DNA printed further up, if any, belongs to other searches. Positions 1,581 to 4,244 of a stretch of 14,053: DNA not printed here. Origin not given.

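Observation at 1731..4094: Signal-peptide-less SUKH (SMI1/KNR4) domain fused to ~23 leucine-rich repeats: an orphan 'immunity domain + repeat sensor' protein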

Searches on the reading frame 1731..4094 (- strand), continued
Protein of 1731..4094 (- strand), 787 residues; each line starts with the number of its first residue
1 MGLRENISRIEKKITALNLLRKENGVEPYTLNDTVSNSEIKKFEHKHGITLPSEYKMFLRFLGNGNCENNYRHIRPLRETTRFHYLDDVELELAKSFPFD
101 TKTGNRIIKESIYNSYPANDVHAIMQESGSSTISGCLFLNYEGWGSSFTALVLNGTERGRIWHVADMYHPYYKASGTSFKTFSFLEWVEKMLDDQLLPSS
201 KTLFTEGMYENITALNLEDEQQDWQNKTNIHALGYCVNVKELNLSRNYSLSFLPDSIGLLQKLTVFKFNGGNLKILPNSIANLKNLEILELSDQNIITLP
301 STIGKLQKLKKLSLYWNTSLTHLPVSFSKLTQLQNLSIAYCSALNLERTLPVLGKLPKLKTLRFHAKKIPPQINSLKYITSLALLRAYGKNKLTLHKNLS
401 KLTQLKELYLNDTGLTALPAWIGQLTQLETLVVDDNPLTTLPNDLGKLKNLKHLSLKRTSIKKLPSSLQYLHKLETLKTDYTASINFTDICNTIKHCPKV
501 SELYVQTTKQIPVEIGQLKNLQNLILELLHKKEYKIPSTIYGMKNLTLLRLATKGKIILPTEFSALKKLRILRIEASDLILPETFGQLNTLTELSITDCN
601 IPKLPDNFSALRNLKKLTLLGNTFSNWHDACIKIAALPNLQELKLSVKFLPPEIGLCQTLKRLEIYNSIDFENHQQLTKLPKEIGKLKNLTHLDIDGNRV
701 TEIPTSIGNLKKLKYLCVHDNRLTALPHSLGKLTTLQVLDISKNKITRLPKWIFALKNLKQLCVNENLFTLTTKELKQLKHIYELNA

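Call 69: fold_search(model_id=the predicted structure, library=pdb)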
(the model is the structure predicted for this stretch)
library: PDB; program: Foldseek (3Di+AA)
matches with E <= 10: 1054; with E <= 0.001: 661
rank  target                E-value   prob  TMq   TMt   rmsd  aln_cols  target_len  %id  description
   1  5hz0_B                2.3e-20  1.00  0.33  0.39  11.1       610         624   23  Plant peptide hormone receptor RGFR1 in complex with RGF2 (released 2017-04-05)
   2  9fqr_Xo               3.5e-20  1.00  0.48  0.52   6.9       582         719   24  96-nm repeat of axonemal doublet microtubules from bovine sperm (released 2025-03-26)
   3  6s6q_A                5.2e-20  1.00  0.25  0.24  19.0       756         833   21  Crystal structure of the LRR ectodomain of the plant membrane receptor kinase GASSHO1/SCHENGEN3 from Arabidopsis thali (released 2020-01-29)
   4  9ijj_4X               5.4e-20  1.00  0.47  0.50   7.5       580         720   26  In situ structure of the central apparatus in mouse sperm axoneme. (released 2025-06-04)
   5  7tvf_A                8.4e-20  1.00  0.36  0.49   8.8       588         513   23  Crystal structure of the SHOC2-MRAS-PP1CA (SMP) complex to a resolution of 2.17 Angstrom (released 2022-05-04)
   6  5hz3_B                1.4e-19  1.00  0.34  0.41  11.7       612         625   23  Plant peptide hormone receptor RGFR1 in complex with RGFR5 (released 2017-03-22)
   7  4u08_A                1.4e-19  1.00  0.22  0.34  12.3       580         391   23  Structure of Leptospira interrogans LRR protein LIC11098 (released 2015-06-03)
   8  7tvf_D                1.8e-19  1.00  0.40  0.58   7.7       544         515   24  Crystal structure of the SHOC2-MRAS-PP1CA (SMP) complex to a resolution of 2.17 Angstrom (released 2022-05-04)
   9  7txh_E                3.2e-19  1.00  0.43  0.63   6.6       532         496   25  Human MRas Q71R in complex with human Shoc2 LRR domain M173I and human PP1Ca (released 2022-06-22)
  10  8web_A                4.4e-19  1.00  0.34  0.40  11.2       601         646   21  Crystal structure of Arabidopsis thaliana MIK2 ectodomain (released 2024-11-06)
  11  7t7a_B                5.0e-19  1.00  0.37  0.52   8.1       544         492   24  Crystal Structure of Human SHOC2: A Leucine-Rich Repeat Protein (released 2022-05-04)
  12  7upi_C                6.2e-19  1.00  0.39  0.54   7.3       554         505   25  Cryo-EM structure of SHOC2-PP1c-MRAS holophosphatase complex (released 2022-05-04)
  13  9btp                  6.2e-19  1.00  0.33  0.45   9.0       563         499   22  Structure of human SHOC2 in complex with a small molecule inhibitor (S)-5 (released 2025-04-02)
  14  7txh_B                7.1e-19  1.00  0.43  0.64   6.5       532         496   27  Human MRas Q71R in complex with human Shoc2 LRR domain M173I and human PP1Ca (released 2022-06-22)
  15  7t7a_A                8.1e-19  1.00  0.38  0.55   7.7       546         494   22  Crystal Structure of Human SHOC2: A Leucine-Rich Repeat Protein (released 2022-05-04)
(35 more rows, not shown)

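Call 78: search_protein_families(library=phrogs, proteins=[L001:6073-6867:+, L001:6827-7903:+, L001:10546-11913:+, L001:11940-12227:+, L001:12229-12645:+, L001:12632-14053:+, window:1731-4094:-], max_evalue=0.001)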
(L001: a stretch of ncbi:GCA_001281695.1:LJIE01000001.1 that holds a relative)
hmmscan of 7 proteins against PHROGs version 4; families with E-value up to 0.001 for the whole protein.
L001:6073-6867:+ (264 aa): 1 family
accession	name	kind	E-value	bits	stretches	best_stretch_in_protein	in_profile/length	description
phrog_1794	-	lysis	1.8e-08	35.2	1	47-190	27-148/336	amidase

L001:6827-7903:+ (358 aa): 0 families

L001:10546-11913:+ (455 aa): 9 families
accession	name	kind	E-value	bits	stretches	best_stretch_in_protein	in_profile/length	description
phrog_498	-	other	4.4e-80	270.9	1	24-440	48-431/633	DNA methyltransferase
phrog_67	-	other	1.7e-30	107.7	1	201-439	137-353/743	DNA methyltransferase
phrog_23085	-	unknown function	1.4e-16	61.4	1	365-435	41-111/138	-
phrog_3008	-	other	5.6e-16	59.5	1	366-433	148-215/244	DNA methyltransferase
phrog_6952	-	other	1e-08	36.2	1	366-420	112-166/181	DNA methyltransferase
phrog_18293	-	other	1.9e-08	35.2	1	367-425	45-103/119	methyltransferase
phrog_23148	-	unknown function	2.4e-08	35.2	1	337-435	52-152/165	-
phrog_8769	-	other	1.8e-05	25.5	1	386-428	10-52/71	methyltransferase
phrog_1033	-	DNA, RNA and nucleotide metabolism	0.00035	21.5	1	34-113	58-136/334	ParB-like partition protein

L001:11940-12227:+ (95 aa): 0 families

L001:12229-12645:+ (138 aa): 1 family
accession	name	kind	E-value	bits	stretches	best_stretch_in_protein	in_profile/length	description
phrog_4044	-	head and packaging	5.1e-05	23.8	1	20-135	37-154/180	terminase small subunit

L001:12632-14053:+ (473 aa): 2 families
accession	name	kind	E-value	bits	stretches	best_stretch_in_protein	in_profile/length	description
phrog_979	-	head and packaging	6.4e-23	82.3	1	8-245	152-414/642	terminase large subunit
phrog_3717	-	head and packaging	4.4e-08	33.9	1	27-189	25-183/277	terminase large subunit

window:1731-4094:- (787 aa): 3 families
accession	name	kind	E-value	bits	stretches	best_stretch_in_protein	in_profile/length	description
phrog_6688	-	unknown function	1.5e-79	269.4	3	349-626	387-663/681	-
phrog_21719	-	unknown function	1.9e-17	63.9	2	589-747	84-224/554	-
phrog_25556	-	unknown function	0.00047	21.3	0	31-81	21-71/188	-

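Call 79: search_protein_families(library=pfam, proteins=[L001:6073-6867:+, L001:6827-7903:+, L001:10546-11913:+, L001:12229-12645:+, L001:12632-14053:+, L003:12782-13186:+, L003:13245-13628:-, L003:6311-6685:-, L003:6654-6995:-, L003:7040-7381:-], max_evalue=0.001)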
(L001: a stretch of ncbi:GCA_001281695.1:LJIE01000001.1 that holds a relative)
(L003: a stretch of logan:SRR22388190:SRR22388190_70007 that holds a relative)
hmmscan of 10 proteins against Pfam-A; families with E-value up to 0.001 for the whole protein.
L001:6073-6867:+ (264 aa): 1 family
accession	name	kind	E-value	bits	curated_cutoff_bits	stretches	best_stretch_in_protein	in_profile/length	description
PF01510.30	Amidase_2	-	0.00011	23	26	1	76-243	6-127/131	N-acetylmuramoyl-L-alanine amidase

L001:6827-7903:+ (358 aa): 1 family
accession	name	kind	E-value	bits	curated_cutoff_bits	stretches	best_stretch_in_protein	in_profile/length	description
PF05990.18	DUF900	-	4.8e-21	75.7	20.5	1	114-348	17-229/232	Alpha/beta hydrolase of unknown function (DUF900)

L001:10546-11913:+ (455 aa): 1 family
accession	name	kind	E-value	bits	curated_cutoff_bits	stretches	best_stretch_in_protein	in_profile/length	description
PF01555.25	N6_N4_Mtase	-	2.9e-27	96.5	26.7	1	208-425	2-219/221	DNA methylase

L001:12229-12645:+ (138 aa): 0 families

L001:12632-14053:+ (473 aa): 1 family
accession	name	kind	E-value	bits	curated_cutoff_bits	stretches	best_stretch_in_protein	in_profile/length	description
PF04466.19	Terminase_3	-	1.1e-09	38.5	23.2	1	30-223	6-186/201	Phage terminase large subunit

L003:12782-13186:+ (134 aa): 1 family
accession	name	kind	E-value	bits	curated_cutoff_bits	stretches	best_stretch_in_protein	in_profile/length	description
PF15594.11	Imm50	-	9.9e-14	51.9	27.1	1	11-127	2-114/118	Immunity protein 50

L003:13245-13628:- (127 aa): 0 families

L003:6311-6685:- (124 aa): 1 family
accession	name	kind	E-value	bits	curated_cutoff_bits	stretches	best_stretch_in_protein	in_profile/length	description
PF14078.11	DUF4259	-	8.5e-06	27.1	22.8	1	13-64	2-61/133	Domain of unknown function (DUF4259)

L003:6654-6995:- (113 aa): 0 families

L003:7040-7381:- (113 aa): 0 families

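Call 81: search_dna_similar(query=window:1734-4094:-, collection=phages, mode=protein, max_evalue=1e-10, max_rows=15)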
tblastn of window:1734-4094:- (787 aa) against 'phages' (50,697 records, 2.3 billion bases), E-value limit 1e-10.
Records with a match: 3; places in all: 29; records where one place covers at least 80% of the query: 0.
Best place of each record, by identity: <60% 3.
By first word of the organism name: Leptospira 2; uncultured 1.
By host as written in the record: - 2; Didelphis marsupialis 1.
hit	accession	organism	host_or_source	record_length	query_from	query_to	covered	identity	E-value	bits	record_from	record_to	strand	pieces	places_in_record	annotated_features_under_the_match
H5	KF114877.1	Leptospira phage vB_LnoZ_CZ214-LE1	Didelphis marsupialis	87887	231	785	71%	32.8%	4e-25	187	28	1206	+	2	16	leucine rich repeat protein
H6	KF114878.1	Leptospira phage vb_LkmZ_Bejolso9-LE1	-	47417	209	785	64%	33.3%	1e-22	201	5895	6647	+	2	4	leucine rich repeat protein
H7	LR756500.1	uncultured phage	metagenomic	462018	325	783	58%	29.8%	1e-26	123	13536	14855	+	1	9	record has no annotation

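Call 89: search_protein_families(library=pfam, proteins=[L002:7441-7788:+, L002:10690-12447:+, L003:7519-7932:+], max_evalue=0.001)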
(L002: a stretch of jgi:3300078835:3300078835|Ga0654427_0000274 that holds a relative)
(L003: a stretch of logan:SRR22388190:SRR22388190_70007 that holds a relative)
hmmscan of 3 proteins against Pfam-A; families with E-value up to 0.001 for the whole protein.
L002:7441-7788:+ (115 aa): 2 families
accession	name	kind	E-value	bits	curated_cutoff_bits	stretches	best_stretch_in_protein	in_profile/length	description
PF02021.23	UPF0102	-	4.6e-24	85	23.6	1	9-98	1-80/80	Uncharacterised protein family UPF0102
PF08378.17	NERD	-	1.5e-07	32.4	22.1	1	6-71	2-75/111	Nuclease-related domain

L002:10690-12447:+ (585 aa): 7 families
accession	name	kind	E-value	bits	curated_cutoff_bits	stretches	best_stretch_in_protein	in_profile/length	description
PF13424.12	TPR_12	-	1.5e-34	118.5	30.1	3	173-241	3-73/77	Tetratricopeptide repeat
PF00515.34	TPR_1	-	4.2e-20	71.1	27.8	1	256-284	4-32/34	Tetratricopeptide repeat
PF07719.23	TPR_2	-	1.2e-19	69.2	27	1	133-164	1-32/34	Tetratricopeptide repeat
PF13374.12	TPR_10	-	3.6e-16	59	27.5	0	256-286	5-35/42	Tetratricopeptide repeat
PF13181.12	TPR_8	-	1.5e-13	50.1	25.7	0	215-242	3-30/34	Tetratricopeptide repeat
PF17874.7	TPR_MalT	-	1.9e-05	24.6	45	0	135-294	42-202/336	MalT-like TPR region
PF13414.12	TPR_11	-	0.00012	22.1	26.8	0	100-144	1-39/42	TPR repeat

L003:7519-7932:+ (137 aa): 1 family
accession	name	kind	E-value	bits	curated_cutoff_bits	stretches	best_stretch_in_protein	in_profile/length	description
PF03544.19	TonB_C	-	1.3e-17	64.4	24.6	1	57-134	2-79/79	Gram-negative bacterial TonB protein C-terminal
